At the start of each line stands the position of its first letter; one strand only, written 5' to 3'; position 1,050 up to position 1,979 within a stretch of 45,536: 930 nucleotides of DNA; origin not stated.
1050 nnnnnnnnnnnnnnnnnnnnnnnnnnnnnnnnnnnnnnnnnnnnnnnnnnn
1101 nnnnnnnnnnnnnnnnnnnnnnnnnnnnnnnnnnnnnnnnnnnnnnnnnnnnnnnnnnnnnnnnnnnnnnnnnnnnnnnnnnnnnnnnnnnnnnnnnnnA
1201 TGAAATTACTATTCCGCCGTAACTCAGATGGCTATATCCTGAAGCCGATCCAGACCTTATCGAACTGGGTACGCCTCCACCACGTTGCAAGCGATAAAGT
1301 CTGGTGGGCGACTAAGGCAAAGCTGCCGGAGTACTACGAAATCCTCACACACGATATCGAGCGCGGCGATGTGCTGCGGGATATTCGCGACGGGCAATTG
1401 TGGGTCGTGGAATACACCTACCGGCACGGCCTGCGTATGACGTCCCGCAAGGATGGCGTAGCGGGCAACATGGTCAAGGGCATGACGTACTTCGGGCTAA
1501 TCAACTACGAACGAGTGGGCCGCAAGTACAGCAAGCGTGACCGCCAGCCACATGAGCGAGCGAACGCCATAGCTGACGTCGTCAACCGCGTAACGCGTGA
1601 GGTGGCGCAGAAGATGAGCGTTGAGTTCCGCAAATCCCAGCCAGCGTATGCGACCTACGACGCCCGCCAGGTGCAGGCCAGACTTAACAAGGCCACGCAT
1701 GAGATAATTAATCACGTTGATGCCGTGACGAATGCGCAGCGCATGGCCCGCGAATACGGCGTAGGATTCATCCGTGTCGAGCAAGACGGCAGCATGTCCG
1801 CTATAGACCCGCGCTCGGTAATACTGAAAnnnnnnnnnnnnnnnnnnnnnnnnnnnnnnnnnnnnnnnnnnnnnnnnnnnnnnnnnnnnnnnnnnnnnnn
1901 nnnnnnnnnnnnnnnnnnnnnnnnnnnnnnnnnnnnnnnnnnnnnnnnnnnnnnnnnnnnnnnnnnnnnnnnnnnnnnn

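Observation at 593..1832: Three translationally coupled tandem paralogs of unknown function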

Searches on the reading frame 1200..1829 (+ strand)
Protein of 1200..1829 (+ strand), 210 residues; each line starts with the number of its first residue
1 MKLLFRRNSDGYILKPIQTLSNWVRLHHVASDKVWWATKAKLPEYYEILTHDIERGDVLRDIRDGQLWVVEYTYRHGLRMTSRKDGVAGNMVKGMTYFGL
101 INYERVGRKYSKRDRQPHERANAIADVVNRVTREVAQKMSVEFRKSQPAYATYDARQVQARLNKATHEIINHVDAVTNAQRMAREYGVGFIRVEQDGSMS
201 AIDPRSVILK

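Call 8: search_protein_families(library=pfam, proteins=[window:1200-1829:+], max_evalue=1)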
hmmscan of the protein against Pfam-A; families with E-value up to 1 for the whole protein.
window:1200-1829:+ (210 aa): 1 family
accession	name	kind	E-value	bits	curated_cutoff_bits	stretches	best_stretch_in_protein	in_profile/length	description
PF01874.21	CitG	-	0.032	14.3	27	1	93-194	86-175/284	ATP:dephospho-CoA triphosphoribosyl transferase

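Call 9: search_protein_families(library=phrogs, proteins=[window:1200-1829:+], max_evalue=0.1)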
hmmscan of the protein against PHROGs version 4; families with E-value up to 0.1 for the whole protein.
window:1200-1829:+ (210 aa): 2 families
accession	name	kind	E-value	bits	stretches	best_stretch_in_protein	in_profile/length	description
phrog_10243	-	unknown function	7.3e-91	304.1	1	1-210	1-184/184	-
phrog_27442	-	unknown function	3.6e-20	72.5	1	157-210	3-56/64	-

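Call 18: find_homologous_proteins(query=window:1200-1829:+)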
Query window:1200-1829:+ (210 aa): 423 proteins with E <= 0.001 among 823 candidates; the best 120 are listed.
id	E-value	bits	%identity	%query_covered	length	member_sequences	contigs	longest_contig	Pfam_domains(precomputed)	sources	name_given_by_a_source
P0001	1.8e-118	411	90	100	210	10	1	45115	-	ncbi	ncbi:TPA: hypothetical protein ACHSV6_004659 [Escherichia coli]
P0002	4.6e-118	410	88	100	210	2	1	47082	-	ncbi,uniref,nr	ncbi:hypothetical protein WF5505_00067 [Escherichia phage vB_EcoS_WF5505]|uniref:Uncharacterized pro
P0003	1.3e-115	402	88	100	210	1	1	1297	-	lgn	-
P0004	4.5e-113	394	84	100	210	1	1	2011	-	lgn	-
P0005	9.4e-113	393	84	100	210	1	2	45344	-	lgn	-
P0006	8.6e-111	386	83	100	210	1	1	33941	-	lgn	-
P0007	2.1e-110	385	81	100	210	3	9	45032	-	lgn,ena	-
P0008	2.0e-108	379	84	100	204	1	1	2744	-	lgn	-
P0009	6.5e-104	364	80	100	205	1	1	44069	-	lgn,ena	-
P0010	1.2e-103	363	80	100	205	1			-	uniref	uniref:Uncharacterized protein n=1 Tax=Escherichia phage vB_Eco_Lzu_P3 TaxID=3348405 RepID=A0AB74UEV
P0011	5.8e-103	361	79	100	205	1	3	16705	-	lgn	-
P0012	8.2e-103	360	79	100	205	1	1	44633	-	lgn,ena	-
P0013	1.6e-102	359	78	100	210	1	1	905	-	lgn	-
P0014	2.6e-102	359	80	100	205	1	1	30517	-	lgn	-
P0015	7.9e-102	357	80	100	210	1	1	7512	-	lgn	-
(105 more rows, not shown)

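Call 29: find_related_loci(query=A3, collection=viral_contigs, flank=3000)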
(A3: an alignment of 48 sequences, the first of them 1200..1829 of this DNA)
Query A3 (210 aa) in viral_contigs; peptide patterns used: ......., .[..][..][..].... (x = any residue, [..] = any of these).
75 stretches matched a pattern; 11 encode a relative of the query (tblastn E <= 1e-3); 11 distinct loci.
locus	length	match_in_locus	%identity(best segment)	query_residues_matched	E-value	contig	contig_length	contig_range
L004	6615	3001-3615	74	1-210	1e-102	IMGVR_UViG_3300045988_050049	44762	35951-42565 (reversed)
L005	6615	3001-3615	71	1-210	2e-100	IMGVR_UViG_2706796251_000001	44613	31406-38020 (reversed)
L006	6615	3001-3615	73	1-210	3e-100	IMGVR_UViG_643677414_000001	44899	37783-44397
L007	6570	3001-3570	69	1-210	5e-94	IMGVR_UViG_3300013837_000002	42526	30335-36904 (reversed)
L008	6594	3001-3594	69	1-210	2e-93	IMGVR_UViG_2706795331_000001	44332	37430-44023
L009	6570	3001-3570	70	1-210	4e-93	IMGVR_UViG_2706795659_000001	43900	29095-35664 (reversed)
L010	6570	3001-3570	68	1-210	6e-92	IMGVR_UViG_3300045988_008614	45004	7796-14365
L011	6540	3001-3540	67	1-210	2e-89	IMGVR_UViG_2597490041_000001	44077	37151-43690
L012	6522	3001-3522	63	1-210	2e-81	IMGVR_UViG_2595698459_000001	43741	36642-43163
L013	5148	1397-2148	60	1-210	1e-80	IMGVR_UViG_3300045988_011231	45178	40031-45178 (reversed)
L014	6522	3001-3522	62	1-210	4e-80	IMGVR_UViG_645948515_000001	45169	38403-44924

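Call 42: predict_structure(alignment_id=A3)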
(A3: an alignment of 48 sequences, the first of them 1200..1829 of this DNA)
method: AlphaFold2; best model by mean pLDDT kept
length: 210 residues; sequences in the alignment: 48
mean_pLDDT: 69.1   pTM: 0.50
mean pLDDT of the five models: 69.1, 66.0, 62.0, 61.9, 52.6
residues with pLDDT >= 90: 23; 70-90: 88; 50-70: 62; < 50: 37
segments of 3 or more residues with pLDDT < 50: 85-90, 111-125, 137-144, 150-153
pLDDT, mean of each block of 10 residues (from residue 1): 88 88 89 90 87 81 78 78 53 69 75 39 49 52 48 52 61 68 68 73 64
secondary structure, 60 per line:
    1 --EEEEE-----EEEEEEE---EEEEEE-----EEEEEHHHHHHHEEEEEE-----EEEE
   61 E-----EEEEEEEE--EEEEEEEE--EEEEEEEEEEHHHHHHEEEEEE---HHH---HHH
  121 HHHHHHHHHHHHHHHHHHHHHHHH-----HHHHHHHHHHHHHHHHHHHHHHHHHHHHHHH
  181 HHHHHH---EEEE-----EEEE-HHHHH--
elements in order: E3-7 E13-19 E23-28 E34-38 H39-45 E46-51 E57-61 E67-74 E77-84 E87-96 H97-102 E103-108 H118-144 H150-186 E190-193 E199-202 H204-208

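Call 44: search_protein_representatives(alignment_id=A3)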
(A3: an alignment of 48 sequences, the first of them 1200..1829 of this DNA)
Query: 48 sequences, 210 profile positions. Proteins with E-value up to 0.001 (for the whole library): 24; up to 1e-10: 18; up to 1e-30: 6. The best 24 are listed.
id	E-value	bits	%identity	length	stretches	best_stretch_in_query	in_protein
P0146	3.2e-102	356.8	-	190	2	1-120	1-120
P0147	5.8e-62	225.3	-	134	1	1-148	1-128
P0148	1.7e-61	223.8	-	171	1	1-122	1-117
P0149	3.6e-60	219.4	-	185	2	1-111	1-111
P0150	3.2e-35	138.0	-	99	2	151-210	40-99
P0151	2.3e-33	131.9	-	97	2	1-82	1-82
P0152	5.4e-26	107.8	-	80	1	151-210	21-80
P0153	7.7e-23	97.5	-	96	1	149-210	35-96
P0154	8.6e-22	94.1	-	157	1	1-115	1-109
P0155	1.3e-20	90.2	-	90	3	140-180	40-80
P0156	5.9e-19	84.8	-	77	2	34-67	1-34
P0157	2.1e-17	79.7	-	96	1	1-67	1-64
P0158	3.5e-15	72.5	-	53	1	172-210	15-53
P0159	8.7e-15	71.2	-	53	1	1-53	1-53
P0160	1.8e-14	70.2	-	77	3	38-87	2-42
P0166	3.6e-05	39.7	-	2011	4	33-74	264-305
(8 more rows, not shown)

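Call 52: fold_search(model_id=the predicted structure, library=viral)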
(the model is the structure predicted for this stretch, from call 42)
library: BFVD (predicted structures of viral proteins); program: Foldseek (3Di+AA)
matches with E <= 10: 1028; with E <= 0.001: 5
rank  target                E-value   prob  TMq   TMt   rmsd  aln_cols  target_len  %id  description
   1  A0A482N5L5            2.4e-22  1.00  0.53  0.60   9.4       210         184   68  Uncharacterized protein [Escherichia phage vB_EcoS_PTXU06]
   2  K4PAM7                1.2e-05  1.00  0.27  0.62  21.6       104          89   62  Uncharacterized protein [Escherichia phage JL1]
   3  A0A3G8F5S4            2.4e-05  1.00  0.24  0.68  12.2        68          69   65  Uncharacterized protein [Escherichia phage vB_EcoS_PNS1]
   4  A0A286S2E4            8.5e-04  0.99  0.23  0.12  14.5       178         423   15  Uncharacterized protein [Arthrobacter phage Molivia]
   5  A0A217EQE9            9.0e-04  0.96  0.24  0.16  18.9       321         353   12  Host shutoff protein [Bacillus phage vB_BsuM-Goe2]
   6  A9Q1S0                2.2e-03  0.94  0.20  0.18  25.9       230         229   15  Hypothetical phage protein [Escherichia phage phiEcoM-GJ1]
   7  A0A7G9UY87            2.4e-03  0.99  0.21  0.30  13.7       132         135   14  Uncharacterized protein [Streptomyces phage Zeigle]
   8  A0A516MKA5            3.1e-03  1.00  0.23  0.16  10.9       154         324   12  (no name in the UniProt tables at hand)
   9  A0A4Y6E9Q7            4.7e-03  1.00  0.22  0.33   9.4        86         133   24  Uncharacterized protein [Gordonia phage Mollymur]
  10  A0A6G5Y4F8            5.2e-03  0.99  0.21  0.25  11.3       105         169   12  (no name in the UniProt tables at hand)
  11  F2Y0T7                5.5e-03  0.96  0.26  0.20  11.4       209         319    7  (no name in the UniProt tables at hand)
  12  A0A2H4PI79            8.2e-03  0.99  0.21  0.25  10.6       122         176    8  Uncharacterized protein [Streptomyces phage WRightOn]
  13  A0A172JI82            8.2e-03  0.94  0.20  0.25  13.7       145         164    9  Uncharacterized protein [Bacillus phage AR9]
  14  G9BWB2                8.7e-03  0.97  0.21  0.22  11.6       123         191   10  (no name in the UniProt tables at hand)
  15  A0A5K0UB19            1.2e-02  0.99  0.24  0.17   9.4       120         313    4  SprT-like domain-containing protein [Yasminevirus sp. GU-2018]
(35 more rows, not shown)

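Call 57: search_solved_structures(query=A3, max_evalue=10, show_alignments=2)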
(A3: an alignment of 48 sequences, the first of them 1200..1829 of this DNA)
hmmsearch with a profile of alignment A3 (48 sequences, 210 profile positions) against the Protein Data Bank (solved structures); distinct sequences matched with E-value up to 10: 2.
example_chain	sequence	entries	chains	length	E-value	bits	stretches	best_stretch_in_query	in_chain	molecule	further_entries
6awc_05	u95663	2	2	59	0.42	13.4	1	161-189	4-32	DNA-directed RNA polymerase subunit omega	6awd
9zp1_K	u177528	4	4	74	0.6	12.8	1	161-189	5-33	DNA-directed RNA polymerase subunit omega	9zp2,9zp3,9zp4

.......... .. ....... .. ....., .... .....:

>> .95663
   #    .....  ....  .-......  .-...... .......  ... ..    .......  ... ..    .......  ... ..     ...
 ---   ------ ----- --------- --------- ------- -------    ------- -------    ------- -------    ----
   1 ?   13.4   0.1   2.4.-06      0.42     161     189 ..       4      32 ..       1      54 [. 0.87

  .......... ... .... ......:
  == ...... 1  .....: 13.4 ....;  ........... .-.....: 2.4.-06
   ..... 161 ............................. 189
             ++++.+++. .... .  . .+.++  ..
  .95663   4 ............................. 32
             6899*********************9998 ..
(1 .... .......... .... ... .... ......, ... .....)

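Call 59: search_protein_families(library=pfam, alignment_id=A3, max_evalue=10)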
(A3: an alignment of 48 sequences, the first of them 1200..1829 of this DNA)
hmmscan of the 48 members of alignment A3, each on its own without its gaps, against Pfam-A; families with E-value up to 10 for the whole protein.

A. member 1, window:1200-1829:+ (210 aa): 1 family
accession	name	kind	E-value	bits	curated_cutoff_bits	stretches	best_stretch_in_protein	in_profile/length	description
PF01874.21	CitG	-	0.032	14.3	27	1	93-194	86-175/284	ATP:dephospho-CoA triphosphoribosyl transferase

B. families by the number of members that match (of 48 scanned): 16 families
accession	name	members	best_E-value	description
PF01167.24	Tub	9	0.0087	Tub family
PF12705.13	PDDEXK_1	4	0.012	PD-(D/E)XK nuclease superfamily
PF17372.7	DUF5394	4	0.12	Family of unknown function (DUF5394)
PF18033.7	SpuA_C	3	0.02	SpuA C-terminal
PF04461.18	DUF520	3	0.065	Protein of unknown function (DUF520)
PF17356.7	PBSX_XtrA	2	0.11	Phage-like element PBSX protein XtrA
PF09762.14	CCDC93_CC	1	0.012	CCDC93 coiled-coil domain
PF03712.20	Cu2_monoox_C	1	0.014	Copper type II ascorbate-dependent monooxygenase, C-terminal domain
PF02615.19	Ldh_2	1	0.019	Malate/L-lactate dehydrogenase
PF01874.21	CitG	1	0.032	ATP:dephospho-CoA triphosphoribosyl transferase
PF19981.4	DUF6417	1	0.083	Family of unknown function (DUF6417)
PF07890.17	Rrp15p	1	0.11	Rrp15p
PF25357.1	PH_S11IP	1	0.16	STK11-interacting protein PH domain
PF21893.1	DUF6918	1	0.16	Family of unknown function (DUF6918)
PF21480.2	PlyCA_N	1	0.2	PlyCA, N-terminal domain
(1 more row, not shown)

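Call 80: search_protein_families(library=ncbifam, proteins=[window:1200-1829:+], max_evalue=1)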
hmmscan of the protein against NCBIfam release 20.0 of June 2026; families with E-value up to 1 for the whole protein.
window:1200-1829:+ (210 aa): 1 family
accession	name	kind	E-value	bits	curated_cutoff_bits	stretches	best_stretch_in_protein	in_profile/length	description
NF050800.1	HP0895_fam_antitoxin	equivalog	0.009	16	200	1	103-180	39-114/116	type II toxin-antitoxin system HP0895 family antitoxin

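Call 81: search_protein_families(library=padloc, proteins=[window:1200-1829:+], max_evalue=1)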
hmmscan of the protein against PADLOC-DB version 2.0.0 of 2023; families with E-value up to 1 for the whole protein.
window:1200-1829:+ (210 aa): 0 families

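Call 91: search_protein_families(library=pfam, proteins=[P0166], max_evalue=0.001)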
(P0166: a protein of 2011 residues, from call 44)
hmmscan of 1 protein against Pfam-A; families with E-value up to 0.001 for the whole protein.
P0166 (2011 aa): 4 families
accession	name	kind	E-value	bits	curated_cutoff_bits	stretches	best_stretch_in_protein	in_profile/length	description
PF02362.26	B3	-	5.7e-168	546.7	30.1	11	1521-1613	1-96/101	B3 DNA binding domain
PF19135.5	DUF5818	-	9e-07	28.8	27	0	282-302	4-24/57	Protein of unknown function (DUF5818)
PF04225.17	LysM_OapA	-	0.00017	22.1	22.3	0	1587-1613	16-42/85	Opacity-associated protein A LysM-like domain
PF22783.1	BapA_N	-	0.00045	20.3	27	0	469-515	63-107/123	BapA, prefix-like domain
